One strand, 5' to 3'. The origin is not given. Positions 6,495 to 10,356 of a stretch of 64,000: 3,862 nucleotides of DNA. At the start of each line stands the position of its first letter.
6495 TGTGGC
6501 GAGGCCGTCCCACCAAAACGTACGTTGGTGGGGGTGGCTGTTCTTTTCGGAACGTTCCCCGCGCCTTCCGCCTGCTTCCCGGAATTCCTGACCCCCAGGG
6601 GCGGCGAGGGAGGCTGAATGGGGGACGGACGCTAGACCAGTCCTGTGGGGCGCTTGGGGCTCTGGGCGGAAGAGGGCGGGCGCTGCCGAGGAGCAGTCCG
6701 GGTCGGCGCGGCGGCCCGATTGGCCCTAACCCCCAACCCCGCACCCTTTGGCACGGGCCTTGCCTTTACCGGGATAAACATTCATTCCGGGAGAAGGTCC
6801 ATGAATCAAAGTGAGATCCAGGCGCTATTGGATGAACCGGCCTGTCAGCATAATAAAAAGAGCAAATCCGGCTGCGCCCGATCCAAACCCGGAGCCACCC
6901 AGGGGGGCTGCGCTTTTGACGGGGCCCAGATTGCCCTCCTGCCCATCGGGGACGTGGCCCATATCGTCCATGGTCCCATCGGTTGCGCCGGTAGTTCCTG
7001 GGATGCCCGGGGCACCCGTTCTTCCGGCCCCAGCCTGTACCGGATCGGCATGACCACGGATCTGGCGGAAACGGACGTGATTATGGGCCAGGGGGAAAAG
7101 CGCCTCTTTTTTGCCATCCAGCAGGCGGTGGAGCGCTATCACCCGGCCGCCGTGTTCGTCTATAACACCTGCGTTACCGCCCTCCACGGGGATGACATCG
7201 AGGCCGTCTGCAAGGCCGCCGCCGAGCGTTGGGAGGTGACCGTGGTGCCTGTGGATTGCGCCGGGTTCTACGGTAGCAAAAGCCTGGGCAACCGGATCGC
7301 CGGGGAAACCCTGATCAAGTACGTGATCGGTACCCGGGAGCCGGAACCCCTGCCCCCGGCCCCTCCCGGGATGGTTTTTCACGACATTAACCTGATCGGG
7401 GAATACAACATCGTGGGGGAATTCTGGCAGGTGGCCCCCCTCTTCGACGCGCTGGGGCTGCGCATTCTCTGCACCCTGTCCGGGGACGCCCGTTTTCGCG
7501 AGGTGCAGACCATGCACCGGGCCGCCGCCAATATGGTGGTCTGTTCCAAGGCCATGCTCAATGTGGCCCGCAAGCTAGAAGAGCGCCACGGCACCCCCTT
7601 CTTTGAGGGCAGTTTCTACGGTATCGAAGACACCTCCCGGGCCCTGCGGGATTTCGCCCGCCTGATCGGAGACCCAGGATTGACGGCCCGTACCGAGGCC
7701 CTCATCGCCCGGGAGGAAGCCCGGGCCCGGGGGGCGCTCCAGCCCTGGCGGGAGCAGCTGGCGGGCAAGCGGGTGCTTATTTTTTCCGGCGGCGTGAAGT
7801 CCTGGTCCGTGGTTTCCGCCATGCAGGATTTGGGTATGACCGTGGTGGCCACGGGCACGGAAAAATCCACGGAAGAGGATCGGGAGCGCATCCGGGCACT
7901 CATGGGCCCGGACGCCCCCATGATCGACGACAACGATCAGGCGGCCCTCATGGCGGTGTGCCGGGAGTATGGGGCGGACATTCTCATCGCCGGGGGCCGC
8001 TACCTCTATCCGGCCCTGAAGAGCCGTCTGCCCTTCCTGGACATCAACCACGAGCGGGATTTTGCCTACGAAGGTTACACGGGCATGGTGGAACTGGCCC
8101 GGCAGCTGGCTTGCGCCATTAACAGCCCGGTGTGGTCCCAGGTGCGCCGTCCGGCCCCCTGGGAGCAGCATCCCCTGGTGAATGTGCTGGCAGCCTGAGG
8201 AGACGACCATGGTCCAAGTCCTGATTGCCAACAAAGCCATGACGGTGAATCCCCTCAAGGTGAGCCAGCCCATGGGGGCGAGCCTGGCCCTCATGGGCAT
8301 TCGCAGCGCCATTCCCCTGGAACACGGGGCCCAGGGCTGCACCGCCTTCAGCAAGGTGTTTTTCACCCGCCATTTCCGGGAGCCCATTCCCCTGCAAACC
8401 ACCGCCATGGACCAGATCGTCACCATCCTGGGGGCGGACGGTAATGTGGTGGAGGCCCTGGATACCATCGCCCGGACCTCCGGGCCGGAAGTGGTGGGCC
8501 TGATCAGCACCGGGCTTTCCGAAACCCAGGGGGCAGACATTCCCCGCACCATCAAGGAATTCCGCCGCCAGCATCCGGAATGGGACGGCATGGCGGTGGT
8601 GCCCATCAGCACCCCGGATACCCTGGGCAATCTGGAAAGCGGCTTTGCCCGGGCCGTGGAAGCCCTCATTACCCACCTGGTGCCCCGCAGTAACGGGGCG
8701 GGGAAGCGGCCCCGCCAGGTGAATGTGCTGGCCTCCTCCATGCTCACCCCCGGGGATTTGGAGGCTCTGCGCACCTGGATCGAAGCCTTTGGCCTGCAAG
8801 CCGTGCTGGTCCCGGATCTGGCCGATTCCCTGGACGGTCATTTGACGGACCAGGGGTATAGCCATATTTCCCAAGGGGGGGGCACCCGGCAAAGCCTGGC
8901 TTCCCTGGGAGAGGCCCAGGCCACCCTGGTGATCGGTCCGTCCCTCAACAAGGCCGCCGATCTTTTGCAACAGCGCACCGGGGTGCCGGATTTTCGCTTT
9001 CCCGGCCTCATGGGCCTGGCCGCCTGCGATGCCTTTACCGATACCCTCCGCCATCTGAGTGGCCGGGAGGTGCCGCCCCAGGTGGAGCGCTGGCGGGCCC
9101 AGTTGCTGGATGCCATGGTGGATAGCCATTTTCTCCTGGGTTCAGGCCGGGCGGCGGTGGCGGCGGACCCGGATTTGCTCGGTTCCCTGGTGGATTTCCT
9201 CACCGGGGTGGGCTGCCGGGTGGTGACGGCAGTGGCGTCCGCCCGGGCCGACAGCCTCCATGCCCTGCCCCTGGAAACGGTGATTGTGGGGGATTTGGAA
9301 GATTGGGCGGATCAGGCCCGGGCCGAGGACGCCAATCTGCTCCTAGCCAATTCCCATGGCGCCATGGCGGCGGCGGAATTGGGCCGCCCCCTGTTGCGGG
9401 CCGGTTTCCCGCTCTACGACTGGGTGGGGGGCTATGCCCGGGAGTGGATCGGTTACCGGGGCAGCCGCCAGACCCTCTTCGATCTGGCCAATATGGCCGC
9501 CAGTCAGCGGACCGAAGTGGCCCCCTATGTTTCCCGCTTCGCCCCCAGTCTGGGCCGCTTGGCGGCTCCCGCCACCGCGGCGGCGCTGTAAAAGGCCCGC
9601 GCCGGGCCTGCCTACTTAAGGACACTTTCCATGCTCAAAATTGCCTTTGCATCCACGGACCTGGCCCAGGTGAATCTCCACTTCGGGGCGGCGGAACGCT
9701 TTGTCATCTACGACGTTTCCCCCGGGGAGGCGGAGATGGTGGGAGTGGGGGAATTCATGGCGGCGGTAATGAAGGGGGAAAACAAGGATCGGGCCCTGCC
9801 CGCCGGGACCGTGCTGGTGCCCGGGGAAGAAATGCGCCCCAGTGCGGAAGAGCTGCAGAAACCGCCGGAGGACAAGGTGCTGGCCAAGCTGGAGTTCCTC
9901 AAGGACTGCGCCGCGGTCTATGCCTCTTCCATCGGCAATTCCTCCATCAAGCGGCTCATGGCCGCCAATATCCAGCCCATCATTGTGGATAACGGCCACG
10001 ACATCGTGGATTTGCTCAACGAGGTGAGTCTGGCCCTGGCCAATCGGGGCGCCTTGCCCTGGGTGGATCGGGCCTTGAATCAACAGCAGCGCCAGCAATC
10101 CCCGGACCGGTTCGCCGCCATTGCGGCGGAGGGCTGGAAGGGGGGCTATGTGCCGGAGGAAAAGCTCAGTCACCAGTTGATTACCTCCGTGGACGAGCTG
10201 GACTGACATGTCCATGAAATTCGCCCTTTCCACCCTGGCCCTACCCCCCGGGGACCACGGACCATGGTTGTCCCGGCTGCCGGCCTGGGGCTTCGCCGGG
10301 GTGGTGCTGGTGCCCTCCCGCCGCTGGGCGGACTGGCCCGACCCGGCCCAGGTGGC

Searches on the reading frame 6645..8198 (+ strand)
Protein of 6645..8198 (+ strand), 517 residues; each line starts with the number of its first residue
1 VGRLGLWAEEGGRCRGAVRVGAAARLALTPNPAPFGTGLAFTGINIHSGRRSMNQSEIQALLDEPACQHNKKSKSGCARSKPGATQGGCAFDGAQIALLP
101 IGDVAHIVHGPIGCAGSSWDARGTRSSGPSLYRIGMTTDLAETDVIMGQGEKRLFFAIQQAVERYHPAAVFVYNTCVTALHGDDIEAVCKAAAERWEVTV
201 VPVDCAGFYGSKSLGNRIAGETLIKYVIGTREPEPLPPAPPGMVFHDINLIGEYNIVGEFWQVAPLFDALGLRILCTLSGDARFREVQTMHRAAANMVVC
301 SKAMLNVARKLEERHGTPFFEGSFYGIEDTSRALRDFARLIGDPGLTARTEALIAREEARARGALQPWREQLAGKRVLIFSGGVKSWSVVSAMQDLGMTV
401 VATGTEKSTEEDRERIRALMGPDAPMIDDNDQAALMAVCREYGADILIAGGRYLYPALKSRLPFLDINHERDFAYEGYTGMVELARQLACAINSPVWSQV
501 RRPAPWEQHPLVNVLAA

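Call 5: search_protein_families(library=pfam, proteins=[window:6645-8198:+], max_evalue=0.01)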
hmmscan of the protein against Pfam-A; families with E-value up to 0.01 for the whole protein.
window:6645-8198:+ (517 aa): 1 family
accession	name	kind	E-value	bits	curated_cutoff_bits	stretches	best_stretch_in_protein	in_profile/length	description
PF00148.24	Oxidored_nitro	-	4.2e-100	335.8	28.6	1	89-492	1-398/399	Nitrogenase component 1 type Oxidoreductase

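Call 6: search_protein_families(library=ncbifam, proteins=[window:6645-8198:+], max_evalue=0.01)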
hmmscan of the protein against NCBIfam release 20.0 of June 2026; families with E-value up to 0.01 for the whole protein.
window:6645-8198:+ (517 aa): 18 families
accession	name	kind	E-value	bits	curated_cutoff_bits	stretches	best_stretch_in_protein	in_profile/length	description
TIGR01283.1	nifE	equivalog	4.9e-206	684.7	505.1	1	55-506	2-459/459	nitrogenase iron-molybdenum cofactor biosynthesis protein NifE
NF011047.0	PRK14477.1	equivalog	1e-193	645.8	1229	1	58-509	3-455/917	bifunctional nitrogenase iron-molybdenum cofactor biosynthesis protein NifEN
TIGR01862.1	N2-ase-Ialpha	subfamily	2.4e-95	319.8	486.05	1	66-498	12-443/444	nitrogenase component I subunit alpha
TIGR01282.1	nifD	equivalog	1.8e-90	303.9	653.55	1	71-503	31-465/466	nitrogenase molybdenum-iron protein alpha chain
TIGR01284.1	alt_nitrog_alph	subfamily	7.6e-77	258.7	512.8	1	81-498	37-450/457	nitrogenase subunit alpha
TIGR01860.1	VNFD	equivalog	9.8e-60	202.5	823.1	1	85-498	44-452/461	nitrogenase vanadium-iron protein, alpha chain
TIGR01861.1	ANFD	equivalog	1.6e-55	188.6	873.8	1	82-497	41-452/513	nitrogenase iron-iron protein, alpha chain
TIGR01278.1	DPOR_BchB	equivalog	2.2e-17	63.1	490.35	1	141-416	60-334/512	ferredoxin:protochlorophyllide reductase (ATP-dependent) subunit B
NF002789.0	PRK02910.1-3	equivalog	1.2e-11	44.2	509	1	147-431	65-357/535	ferredoxin:protochlorophyllide reductase (ATP-dependent) subunit B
TIGR01285.1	nifN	equivalog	5.6e-10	38.7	326.8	1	93-228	22-157/433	nitrogenase iron-molybdenum cofactor biosynthesis protein NifN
TIGR01279.1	DPOR_bchN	equivalog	3.6e-09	36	419.95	1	139-450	57-350/407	ferredoxin:protochlorophyllide reductase (ATP-dependent) subunit N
TIGR03282.1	methan_mark_13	equivalog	8.4e-09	34.9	268.4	1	106-211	22-118/352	Ni-sirohydrochlorin a,c-diamide reductive cyclase catalytic subunit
NF002768.0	PRK02842.1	equivalog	2.3e-06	26.8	324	1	140-450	69-363/423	ferredoxin:protochlorophyllide reductase (ATP-dependent) subunit N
NF002790.0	PRK02910.1-4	equivalog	5.5e-06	25.3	912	1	157-413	76-335/530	ferredoxin:protochlorophyllide reductase (ATP-dependent) subunit B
TIGR02932.1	vnfK_nitrog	equivalog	4.8e-05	22.4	873.95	1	89-344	16-283/457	V-containing nitrogenase subunit beta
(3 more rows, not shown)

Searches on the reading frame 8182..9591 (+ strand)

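Call 5: search_protein_families(library=pfam, proteins=[window:8182-9591:+], max_evalue=0.01)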
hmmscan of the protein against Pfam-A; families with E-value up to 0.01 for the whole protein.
window:8182-9591:+ (469 aa): 1 family
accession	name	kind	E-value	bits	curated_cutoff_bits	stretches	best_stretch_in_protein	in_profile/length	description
PF00148.24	Oxidored_nitro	-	4e-104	349.1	28.6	1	28-438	1-397/399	Nitrogenase component 1 type Oxidoreductase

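Call 6: search_protein_families(library=ncbifam, proteins=[window:8182-9591:+], max_evalue=0.01)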
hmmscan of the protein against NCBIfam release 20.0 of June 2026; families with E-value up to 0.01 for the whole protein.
window:8182-9591:+ (469 aa): 6 families
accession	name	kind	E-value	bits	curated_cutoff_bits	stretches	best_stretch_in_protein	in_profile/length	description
TIGR01285.1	nifN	equivalog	8.2e-169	562.1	326.8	1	12-439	2-430/433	nitrogenase iron-molybdenum cofactor biosynthesis protein NifN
NF011047.0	PRK14477.1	equivalog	8e-146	487.2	1229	1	6-445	476-910/917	bifunctional nitrogenase iron-molybdenum cofactor biosynthesis protein NifEN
TIGR01286.1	nifK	equivalog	3.4e-52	177.6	427.3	1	15-438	56-493/516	nitrogenase molybdenum-iron protein subunit beta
TIGR02932.1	vnfK_nitrog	equivalog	2.4e-44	152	873.95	1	17-437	5-438/457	V-containing nitrogenase subunit beta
TIGR02931.1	anfK_nitrog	equivalog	5.1e-42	144.2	853.85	1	16-437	7-442/461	Fe-only nitrogenase subunit beta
TIGR01283.1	nifE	equivalog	6.5e-07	28.3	505.1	1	31-206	48-226/459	nitrogenase iron-molybdenum cofactor biosynthesis protein NifE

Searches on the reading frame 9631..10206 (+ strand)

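Call 5: search_protein_families(library=pfam, proteins=[window:9631-10206:+], max_evalue=0.01)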
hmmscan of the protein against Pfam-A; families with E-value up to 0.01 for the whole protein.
window:9631-10206:+ (191 aa): 1 family
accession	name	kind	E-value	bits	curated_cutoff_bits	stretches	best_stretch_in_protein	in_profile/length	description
PF02579.22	Nitro_FeMo-Co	-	4.8e-14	52.9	26.3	2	72-132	34-92/94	Dinitrogenase iron-molybdenum cofactor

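Call 6: search_protein_families(library=ncbifam, proteins=[window:9631-10206:+], max_evalue=0.01)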
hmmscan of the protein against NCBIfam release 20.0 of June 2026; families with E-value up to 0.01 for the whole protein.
window:9631-10206:+ (191 aa): 2 families
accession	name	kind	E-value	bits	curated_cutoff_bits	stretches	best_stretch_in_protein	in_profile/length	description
TIGR02663.1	nifX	equivalog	1e-21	77.6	112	1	2-148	1-118/119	nitrogen fixation protein NifX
TIGR01290.1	nifB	equivalog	1.4e-09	37.2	343.65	2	3-40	331-368/441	nitrogenase cofactor biosynthesis protein NifB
